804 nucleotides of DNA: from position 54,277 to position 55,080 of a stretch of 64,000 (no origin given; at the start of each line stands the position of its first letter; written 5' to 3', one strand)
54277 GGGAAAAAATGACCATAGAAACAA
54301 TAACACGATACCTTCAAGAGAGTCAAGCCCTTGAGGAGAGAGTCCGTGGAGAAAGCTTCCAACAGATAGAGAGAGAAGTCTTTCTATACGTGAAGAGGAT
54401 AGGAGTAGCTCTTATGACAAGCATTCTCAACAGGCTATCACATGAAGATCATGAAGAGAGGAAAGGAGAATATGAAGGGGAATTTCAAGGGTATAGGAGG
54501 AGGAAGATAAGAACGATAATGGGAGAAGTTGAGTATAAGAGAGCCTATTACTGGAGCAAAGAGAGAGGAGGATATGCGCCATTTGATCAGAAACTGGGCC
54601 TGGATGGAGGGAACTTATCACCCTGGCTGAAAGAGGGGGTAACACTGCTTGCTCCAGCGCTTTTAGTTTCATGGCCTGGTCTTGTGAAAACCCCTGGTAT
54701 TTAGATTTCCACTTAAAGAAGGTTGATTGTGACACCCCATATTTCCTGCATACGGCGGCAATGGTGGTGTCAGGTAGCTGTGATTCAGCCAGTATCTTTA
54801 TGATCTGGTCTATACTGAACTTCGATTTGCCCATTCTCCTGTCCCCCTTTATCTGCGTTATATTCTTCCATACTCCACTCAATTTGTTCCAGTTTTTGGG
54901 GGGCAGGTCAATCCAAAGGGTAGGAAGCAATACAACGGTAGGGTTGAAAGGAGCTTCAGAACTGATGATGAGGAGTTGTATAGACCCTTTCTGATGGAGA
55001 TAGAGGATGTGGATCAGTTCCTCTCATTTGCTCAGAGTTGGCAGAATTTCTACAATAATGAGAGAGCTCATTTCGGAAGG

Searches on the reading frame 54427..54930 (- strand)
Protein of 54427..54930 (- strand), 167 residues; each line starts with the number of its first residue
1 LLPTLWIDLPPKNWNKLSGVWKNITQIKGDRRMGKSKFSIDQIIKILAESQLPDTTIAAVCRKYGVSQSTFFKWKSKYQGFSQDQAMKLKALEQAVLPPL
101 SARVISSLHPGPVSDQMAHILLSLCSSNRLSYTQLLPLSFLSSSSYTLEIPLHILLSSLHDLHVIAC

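Call 58: search_protein_families(library=pfam, proteins=[window:54427-54930:-], max_evalue=0.01)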
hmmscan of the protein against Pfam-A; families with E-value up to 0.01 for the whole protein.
window:54427-54930:- (167 aa): 4 families
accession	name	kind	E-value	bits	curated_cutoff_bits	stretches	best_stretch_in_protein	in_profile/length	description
PF01527.26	HTH_Tnp_1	-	2.2e-13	50.7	24.1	1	34-95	2-66/75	Transposase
PF13022.12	HTH_Tnp_1_2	-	3.6e-06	27.5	27.9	1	42-83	14-54/122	Helix-turn-helix of insertion element transposase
PF13384.12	HTH_23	-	0.00013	22.1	24.6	1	54-80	17-43/50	Homeodomain-like domain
PF13518.12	HTH_28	-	0.00092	19.7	25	1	55-81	13-39/52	Helix-turn-helix domain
